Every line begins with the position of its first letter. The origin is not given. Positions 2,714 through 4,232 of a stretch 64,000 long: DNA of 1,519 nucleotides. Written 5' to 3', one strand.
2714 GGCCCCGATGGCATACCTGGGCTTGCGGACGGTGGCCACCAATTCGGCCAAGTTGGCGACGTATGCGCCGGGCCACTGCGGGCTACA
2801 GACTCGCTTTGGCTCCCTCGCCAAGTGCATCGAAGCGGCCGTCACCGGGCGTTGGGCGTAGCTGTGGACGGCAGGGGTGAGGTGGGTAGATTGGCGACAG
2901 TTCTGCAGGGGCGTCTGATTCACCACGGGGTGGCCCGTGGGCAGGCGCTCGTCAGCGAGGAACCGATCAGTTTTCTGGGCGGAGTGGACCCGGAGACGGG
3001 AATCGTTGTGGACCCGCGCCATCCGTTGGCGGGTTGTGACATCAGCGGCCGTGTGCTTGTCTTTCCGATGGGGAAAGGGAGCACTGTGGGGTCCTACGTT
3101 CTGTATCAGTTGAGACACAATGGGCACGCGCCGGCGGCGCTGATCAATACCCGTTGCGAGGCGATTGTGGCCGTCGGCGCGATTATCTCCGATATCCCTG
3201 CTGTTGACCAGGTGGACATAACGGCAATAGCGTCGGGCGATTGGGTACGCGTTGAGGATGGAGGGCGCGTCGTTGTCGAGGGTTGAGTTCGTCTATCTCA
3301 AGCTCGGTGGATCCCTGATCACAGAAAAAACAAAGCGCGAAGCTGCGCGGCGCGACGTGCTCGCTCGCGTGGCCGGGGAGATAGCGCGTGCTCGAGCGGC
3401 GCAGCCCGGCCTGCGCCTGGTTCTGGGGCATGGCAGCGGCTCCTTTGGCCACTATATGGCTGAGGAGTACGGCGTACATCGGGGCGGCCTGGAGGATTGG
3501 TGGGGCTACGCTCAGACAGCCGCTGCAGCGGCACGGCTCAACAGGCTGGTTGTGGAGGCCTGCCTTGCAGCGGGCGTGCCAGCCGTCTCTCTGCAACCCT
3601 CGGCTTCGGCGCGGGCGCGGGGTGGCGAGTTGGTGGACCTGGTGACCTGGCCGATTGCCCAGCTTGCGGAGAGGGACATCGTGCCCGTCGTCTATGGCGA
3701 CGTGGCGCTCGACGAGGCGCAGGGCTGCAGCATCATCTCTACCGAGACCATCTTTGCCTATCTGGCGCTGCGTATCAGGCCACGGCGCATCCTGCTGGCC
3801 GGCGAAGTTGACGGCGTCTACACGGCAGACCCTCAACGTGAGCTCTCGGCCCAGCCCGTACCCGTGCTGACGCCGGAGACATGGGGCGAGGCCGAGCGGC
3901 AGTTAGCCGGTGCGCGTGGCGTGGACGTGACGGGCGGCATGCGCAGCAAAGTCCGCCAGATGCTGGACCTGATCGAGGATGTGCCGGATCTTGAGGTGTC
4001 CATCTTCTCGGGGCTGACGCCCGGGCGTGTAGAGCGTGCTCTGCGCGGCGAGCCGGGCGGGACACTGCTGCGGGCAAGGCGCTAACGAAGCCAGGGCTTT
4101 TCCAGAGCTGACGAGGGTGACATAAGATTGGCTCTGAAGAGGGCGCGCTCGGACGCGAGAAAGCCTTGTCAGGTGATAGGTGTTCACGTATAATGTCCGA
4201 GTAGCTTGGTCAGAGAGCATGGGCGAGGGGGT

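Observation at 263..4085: Lower half of the archaeal 'modified' mevalonate pathway as a coupled operon in a bacterium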

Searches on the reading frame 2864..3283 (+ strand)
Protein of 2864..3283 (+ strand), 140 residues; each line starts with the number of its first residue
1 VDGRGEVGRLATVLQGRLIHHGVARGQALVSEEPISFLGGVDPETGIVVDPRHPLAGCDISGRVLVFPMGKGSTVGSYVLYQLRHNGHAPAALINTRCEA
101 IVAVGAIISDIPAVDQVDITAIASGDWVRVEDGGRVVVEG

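Call 4: search_protein_families(library=pfam, proteins=[window:2864-3283:+], max_evalue=0.01)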
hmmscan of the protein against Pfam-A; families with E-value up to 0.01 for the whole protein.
window:2864-3283:+ (140 aa): 1 family
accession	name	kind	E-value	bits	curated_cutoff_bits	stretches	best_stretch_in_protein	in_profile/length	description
PF01989.23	AcnX_swivel_put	-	8.3e-35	118.9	27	1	35-114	1-80/80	Aconitase X swivel domain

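Call 5: search_protein_families(library=ncbifam, proteins=[window:2864-3283:+], max_evalue=0.01)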
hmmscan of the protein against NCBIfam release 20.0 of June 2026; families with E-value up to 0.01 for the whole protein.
window:2864-3283:+ (140 aa): 2 families
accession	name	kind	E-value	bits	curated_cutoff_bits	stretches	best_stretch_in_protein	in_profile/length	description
NF003046.0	PRK03955.1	equivalog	6.8e-51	171.6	163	1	13-132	3-122/132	DUF126 domain-containing protein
NF051439.1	C3LHypDHLhpIPSEAE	equivalog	1.8e-27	96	700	1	18-138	2-122/555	cis-3-hydroxy-L-proline dehydratase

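Call 18: search_solved_structures(query=window:2864-3283:+, max_evalue=0.001, show_alignments=2)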
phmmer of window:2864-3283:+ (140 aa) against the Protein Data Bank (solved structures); distinct sequences matched with E-value up to 0.001: 5.
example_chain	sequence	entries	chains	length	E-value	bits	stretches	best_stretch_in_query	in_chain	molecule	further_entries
7cnr_B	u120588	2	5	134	7.8e-39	136.1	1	14-136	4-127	UPF0107 protein TK1248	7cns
2hi6_A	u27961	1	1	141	1.2e-30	109.6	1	17-131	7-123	UPF0107 protein AF0055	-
7cnp_A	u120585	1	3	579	4.6e-18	68.8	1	14-109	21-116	cis-3-hydroxy-L-proline dehydratase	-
7d2r_A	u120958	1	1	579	4.9e-18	68.7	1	14-109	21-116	cis-3-hydroxy-L-proline dehydratase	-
7cnq_A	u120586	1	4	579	1.2e-17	67.4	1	14-109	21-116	cis-3-hydroxy-L-proline dehydratase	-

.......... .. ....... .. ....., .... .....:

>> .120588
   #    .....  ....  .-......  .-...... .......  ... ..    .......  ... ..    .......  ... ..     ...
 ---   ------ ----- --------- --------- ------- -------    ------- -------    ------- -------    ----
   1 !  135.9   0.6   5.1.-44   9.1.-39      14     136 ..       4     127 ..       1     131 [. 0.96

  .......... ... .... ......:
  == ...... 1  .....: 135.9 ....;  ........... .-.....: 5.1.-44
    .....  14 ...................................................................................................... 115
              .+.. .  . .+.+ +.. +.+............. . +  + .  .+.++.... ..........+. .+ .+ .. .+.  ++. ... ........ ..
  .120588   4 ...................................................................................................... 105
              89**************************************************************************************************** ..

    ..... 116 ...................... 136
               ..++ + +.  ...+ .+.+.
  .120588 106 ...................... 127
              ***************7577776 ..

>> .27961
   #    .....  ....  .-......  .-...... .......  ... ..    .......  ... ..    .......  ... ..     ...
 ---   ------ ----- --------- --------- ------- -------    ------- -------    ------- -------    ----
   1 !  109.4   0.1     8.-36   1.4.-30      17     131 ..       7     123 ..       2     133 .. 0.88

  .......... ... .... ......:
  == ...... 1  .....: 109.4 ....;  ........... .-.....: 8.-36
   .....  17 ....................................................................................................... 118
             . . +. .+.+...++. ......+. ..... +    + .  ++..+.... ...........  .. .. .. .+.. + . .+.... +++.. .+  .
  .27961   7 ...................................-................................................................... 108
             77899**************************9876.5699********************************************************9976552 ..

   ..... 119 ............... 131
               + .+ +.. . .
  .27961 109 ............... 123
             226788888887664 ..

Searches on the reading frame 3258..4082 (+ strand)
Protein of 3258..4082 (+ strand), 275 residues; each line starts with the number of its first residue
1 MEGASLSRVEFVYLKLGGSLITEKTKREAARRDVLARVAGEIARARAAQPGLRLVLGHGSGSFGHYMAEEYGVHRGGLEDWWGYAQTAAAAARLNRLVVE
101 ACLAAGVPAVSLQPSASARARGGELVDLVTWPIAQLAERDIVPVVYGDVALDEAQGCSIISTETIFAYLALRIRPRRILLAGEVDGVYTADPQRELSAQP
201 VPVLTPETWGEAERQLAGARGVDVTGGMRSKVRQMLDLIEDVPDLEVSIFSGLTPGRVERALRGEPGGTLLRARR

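Call 4: search_protein_families(library=pfam, proteins=[window:3258-4082:+], max_evalue=0.01)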
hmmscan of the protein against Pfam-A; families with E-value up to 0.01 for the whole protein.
window:3258-4082:+ (275 aa): 1 family
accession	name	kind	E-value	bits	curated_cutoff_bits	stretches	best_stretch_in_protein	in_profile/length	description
PF00696.33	AA_kinase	-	3.9e-35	122.1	24.9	1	14-241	5-225/234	Amino acid kinase family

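Call 5: search_protein_families(library=ncbifam, proteins=[window:3258-4082:+], max_evalue=0.01)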
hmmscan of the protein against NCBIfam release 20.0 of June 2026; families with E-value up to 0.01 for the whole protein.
window:3258-4082:+ (275 aa): 7 families
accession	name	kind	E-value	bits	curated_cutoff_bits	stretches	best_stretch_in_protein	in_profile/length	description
NF040647.1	IPPK_Arch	equivalog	1.9e-52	178.1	120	1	14-269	3-257/259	isopentenyl phosphate kinase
NF000338.1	fomA_AB016934.1.gene6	equivalog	4e-08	32.7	550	1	10-234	4-219/266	fosfomycin resistance kinase FomA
TIGR01027.1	proB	equivalog_domain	1.3e-07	31.1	186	1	133-274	117-254/363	glutamate 5-kinase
TIGR02075.1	pyrH_bact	equivalog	2.7e-06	27.2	243.9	1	12-202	4-178/233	UMP kinase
TIGR02076.1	pyrH_arch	equivalog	9.4e-06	25.4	158.05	1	161-211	117-167/222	UMP kinase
NF000122.1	485965_fosC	equivalog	7.6e-05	22.8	350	1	128-238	43-147/182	fosfomycin resistance kinase FosC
TIGR00761.1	argB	equivalog_domain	0.00016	21.3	151.3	1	123-241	118-224/231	acetylglutamate kinase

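Call 19: search_solved_structures(query=window:3258-4082:+, max_evalue=0.001, show_alignments=2)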
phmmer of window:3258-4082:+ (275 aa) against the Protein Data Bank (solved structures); distinct sequences matched with E-value up to 0.001: 15.
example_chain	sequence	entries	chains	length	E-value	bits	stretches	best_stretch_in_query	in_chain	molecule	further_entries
3ll9_A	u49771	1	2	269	1.8e-43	152.2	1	11-269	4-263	Isopentenyl phosphate kinase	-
7n9d_A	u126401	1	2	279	8.5e-37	130.3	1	11-266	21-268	Isopentenyl phosphate kinase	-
7lnt_A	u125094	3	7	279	2e-36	129.1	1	11-266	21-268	Isopentenyl phosphate kinase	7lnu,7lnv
7lnw_A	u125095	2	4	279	1e-35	126.8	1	11-266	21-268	Isopentenyl phosphate kinase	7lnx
8u0k_A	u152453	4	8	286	6.8e-34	120.8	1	11-272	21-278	Isopentenyl phosphate kinase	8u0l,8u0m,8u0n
3k4o_A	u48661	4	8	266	5.9e-28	101.3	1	12-269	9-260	isopentenyl phosphate kinase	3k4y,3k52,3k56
3lkk_A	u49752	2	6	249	1.4e-16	64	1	12-257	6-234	Gamma-glutamyl kinase related protein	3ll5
3d40_A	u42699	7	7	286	2.1e-09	40.5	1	9-235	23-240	FomA protein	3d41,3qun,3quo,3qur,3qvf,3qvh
3nwy_A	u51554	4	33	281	4.8e-06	29.5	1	4-271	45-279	Uridylate kinase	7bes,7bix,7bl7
6h6w_A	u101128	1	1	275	0.00027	23.7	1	178-273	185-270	Molybdenum storage protein subunit alpha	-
4f6t_A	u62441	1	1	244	0.00038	23.3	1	178-273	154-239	Molybdenum storage protein subunit alpha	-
6gu5_A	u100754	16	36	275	0.0005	22.9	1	178-273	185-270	Molybdenum storage protein subunit alpha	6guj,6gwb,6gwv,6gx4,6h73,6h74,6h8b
2ogx_A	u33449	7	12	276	0.0005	22.9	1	178-273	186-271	Molybdenum storage protein subunit alpha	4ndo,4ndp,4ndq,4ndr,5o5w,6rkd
6yt3_A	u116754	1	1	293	0.00059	22.6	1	178-273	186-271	Molybdenum storage protein subunit alpha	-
1ybd_A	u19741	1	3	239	0.00069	22.4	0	12-205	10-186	Uridylate kinase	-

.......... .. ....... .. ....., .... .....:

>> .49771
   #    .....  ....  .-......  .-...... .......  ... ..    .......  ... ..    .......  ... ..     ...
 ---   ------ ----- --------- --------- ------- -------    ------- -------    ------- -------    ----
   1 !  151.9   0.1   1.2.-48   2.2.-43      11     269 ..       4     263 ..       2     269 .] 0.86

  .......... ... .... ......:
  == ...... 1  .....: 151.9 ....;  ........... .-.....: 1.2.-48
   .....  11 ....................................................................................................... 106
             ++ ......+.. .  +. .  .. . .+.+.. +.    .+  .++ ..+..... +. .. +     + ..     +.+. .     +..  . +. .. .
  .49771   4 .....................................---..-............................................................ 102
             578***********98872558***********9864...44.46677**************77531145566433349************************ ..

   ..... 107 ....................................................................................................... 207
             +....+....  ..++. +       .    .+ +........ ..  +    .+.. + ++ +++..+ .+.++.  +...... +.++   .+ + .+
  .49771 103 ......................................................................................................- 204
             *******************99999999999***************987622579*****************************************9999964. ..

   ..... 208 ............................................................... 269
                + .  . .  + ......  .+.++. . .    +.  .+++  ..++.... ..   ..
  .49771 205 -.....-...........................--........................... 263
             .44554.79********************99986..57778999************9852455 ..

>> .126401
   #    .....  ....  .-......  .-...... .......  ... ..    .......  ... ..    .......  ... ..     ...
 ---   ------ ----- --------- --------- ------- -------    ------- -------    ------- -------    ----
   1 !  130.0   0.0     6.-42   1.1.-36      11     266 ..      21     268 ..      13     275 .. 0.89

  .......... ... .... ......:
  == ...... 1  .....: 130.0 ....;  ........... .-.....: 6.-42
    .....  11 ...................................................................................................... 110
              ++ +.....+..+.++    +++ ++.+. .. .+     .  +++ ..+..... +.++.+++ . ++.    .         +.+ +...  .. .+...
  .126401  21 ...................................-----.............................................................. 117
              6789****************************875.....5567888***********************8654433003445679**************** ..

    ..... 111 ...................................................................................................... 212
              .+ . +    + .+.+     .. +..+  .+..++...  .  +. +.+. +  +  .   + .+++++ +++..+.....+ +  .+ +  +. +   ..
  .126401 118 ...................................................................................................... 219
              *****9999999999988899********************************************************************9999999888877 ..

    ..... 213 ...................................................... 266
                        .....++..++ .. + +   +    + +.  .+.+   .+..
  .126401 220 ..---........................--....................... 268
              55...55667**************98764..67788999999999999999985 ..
